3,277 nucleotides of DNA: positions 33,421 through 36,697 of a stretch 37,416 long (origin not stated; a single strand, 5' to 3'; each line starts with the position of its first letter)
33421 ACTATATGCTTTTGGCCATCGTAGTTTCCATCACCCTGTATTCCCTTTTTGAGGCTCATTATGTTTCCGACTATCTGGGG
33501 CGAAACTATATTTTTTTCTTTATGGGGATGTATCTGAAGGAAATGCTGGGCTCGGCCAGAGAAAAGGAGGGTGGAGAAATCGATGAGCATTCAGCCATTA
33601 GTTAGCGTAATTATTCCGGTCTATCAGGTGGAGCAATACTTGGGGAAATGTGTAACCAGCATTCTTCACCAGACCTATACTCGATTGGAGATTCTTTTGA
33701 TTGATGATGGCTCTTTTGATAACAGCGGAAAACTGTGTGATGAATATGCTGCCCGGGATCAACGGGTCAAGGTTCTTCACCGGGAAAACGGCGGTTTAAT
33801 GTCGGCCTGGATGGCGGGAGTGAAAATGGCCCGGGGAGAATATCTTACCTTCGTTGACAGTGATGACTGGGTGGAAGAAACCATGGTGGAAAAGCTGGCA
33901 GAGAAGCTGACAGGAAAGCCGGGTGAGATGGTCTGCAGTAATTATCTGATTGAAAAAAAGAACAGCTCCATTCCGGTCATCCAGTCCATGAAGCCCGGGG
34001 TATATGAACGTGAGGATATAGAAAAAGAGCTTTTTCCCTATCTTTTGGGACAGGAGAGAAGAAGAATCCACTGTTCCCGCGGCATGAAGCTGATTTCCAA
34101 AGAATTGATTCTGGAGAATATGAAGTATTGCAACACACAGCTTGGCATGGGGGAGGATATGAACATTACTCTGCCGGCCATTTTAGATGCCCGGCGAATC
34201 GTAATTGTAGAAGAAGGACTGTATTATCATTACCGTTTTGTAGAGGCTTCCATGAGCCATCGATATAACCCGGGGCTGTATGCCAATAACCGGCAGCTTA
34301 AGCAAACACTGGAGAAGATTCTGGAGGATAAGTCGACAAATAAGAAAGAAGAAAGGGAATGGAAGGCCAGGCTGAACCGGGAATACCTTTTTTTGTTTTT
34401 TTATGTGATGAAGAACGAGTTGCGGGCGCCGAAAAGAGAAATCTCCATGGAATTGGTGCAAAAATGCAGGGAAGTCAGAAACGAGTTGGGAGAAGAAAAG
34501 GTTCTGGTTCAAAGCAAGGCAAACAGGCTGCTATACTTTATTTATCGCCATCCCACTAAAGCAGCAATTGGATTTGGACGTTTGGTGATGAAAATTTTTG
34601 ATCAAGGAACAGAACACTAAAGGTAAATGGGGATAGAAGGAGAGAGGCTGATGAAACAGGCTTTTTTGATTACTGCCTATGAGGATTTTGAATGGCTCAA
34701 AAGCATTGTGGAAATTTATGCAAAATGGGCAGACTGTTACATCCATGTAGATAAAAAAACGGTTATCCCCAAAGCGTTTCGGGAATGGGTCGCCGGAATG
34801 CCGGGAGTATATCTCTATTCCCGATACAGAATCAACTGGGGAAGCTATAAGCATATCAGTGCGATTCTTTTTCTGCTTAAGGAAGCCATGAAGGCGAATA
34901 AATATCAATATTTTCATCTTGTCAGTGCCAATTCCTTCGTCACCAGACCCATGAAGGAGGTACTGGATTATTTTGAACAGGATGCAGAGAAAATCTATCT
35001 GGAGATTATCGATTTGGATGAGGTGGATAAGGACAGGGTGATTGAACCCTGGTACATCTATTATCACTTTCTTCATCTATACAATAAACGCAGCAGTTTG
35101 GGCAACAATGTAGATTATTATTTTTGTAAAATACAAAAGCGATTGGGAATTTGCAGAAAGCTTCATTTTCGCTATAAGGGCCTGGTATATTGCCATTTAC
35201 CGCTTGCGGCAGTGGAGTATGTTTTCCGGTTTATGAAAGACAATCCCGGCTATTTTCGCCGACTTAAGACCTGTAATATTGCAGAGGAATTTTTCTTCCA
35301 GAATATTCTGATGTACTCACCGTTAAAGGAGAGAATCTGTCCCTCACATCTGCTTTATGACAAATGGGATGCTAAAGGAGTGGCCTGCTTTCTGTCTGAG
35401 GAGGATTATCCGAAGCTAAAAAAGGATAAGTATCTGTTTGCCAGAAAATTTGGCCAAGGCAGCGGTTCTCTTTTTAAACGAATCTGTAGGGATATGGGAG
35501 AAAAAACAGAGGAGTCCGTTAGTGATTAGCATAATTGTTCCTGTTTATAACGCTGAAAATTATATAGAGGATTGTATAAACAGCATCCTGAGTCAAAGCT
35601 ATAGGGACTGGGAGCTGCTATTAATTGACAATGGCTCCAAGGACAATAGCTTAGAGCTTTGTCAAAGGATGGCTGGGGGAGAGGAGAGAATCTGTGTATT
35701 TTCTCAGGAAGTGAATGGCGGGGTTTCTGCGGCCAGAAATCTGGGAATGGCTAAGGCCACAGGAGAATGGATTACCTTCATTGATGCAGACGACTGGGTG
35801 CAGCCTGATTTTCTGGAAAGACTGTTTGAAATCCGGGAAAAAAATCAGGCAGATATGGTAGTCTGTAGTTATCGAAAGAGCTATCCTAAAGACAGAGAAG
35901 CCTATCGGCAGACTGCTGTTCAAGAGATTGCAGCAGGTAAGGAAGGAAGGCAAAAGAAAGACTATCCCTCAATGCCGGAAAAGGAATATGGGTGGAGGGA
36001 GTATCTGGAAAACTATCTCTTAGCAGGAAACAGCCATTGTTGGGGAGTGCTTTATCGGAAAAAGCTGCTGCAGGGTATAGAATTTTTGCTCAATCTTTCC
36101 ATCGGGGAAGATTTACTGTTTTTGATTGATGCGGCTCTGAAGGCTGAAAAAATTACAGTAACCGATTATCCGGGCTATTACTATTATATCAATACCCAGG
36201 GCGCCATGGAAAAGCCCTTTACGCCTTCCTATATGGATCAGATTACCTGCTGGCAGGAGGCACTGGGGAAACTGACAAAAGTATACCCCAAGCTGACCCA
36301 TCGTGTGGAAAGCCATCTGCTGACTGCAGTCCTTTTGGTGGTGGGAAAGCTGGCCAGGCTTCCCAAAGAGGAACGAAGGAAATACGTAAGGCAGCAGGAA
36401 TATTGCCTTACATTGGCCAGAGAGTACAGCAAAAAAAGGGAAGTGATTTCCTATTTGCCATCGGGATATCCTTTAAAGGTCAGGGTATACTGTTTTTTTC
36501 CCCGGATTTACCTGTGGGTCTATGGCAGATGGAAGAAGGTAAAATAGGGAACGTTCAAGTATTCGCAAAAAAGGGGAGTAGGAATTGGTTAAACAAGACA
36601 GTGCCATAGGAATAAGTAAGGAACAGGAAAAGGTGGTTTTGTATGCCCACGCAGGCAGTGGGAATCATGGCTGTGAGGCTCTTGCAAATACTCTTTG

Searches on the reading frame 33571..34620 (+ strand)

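Call 7: search_protein_families(library=pfam, proteins=[window:33571-34620:+], max_evalue=0.001)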
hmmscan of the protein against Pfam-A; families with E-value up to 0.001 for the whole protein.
window:33571-34620:+ (349 aa): 3 families
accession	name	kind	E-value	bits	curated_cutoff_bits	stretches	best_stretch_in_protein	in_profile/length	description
PF00535.33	Glycos_transf_2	-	6.6e-36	124.2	23.3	1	12-138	1-128/168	Glycosyl transferase family 2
PF13641.12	Glyco_tranf_2_3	-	5.5e-13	49.9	27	1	9-221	2-212/230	Glycosyltransferase like family 2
PF10111.15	Glyco_tranf_2_2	-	6.6e-06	26.2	27.3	1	12-111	1-104/276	Glycosyltransferase like family 2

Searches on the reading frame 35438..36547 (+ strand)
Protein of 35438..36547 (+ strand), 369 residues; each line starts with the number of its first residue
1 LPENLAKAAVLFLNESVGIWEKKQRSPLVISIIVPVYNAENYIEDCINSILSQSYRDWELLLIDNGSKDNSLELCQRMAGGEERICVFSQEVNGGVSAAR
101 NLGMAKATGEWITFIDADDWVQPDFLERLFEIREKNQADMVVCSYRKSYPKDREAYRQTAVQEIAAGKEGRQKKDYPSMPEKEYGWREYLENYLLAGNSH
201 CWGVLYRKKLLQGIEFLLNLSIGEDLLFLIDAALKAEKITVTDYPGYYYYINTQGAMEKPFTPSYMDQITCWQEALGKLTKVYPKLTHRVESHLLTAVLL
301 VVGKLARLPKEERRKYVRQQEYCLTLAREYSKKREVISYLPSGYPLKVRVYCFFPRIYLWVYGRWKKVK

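Call 7: search_protein_families(library=pfam, proteins=[window:35438-36547:+], max_evalue=0.001)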
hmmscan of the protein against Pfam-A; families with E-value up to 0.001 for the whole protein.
window:35438-36547:+ (369 aa): 4 families
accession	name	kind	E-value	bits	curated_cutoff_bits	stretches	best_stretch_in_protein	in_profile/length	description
PF00535.33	Glycos_transf_2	-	3.2e-42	144.8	23.3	1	31-176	1-146/168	Glycosyl transferase family 2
PF10111.15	Glyco_tranf_2_2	-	9.3e-14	52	27.3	1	31-138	1-117/276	Glycosyltransferase like family 2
PF13641.12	Glyco_tranf_2_3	-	5.6e-13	49.9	27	1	30-151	3-129/230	Glycosyltransferase like family 2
PF13704.12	Glyco_tranf_2_4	-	7.4e-05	23.6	27.5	1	38-121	2-84/98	Glycosyl transferase family 2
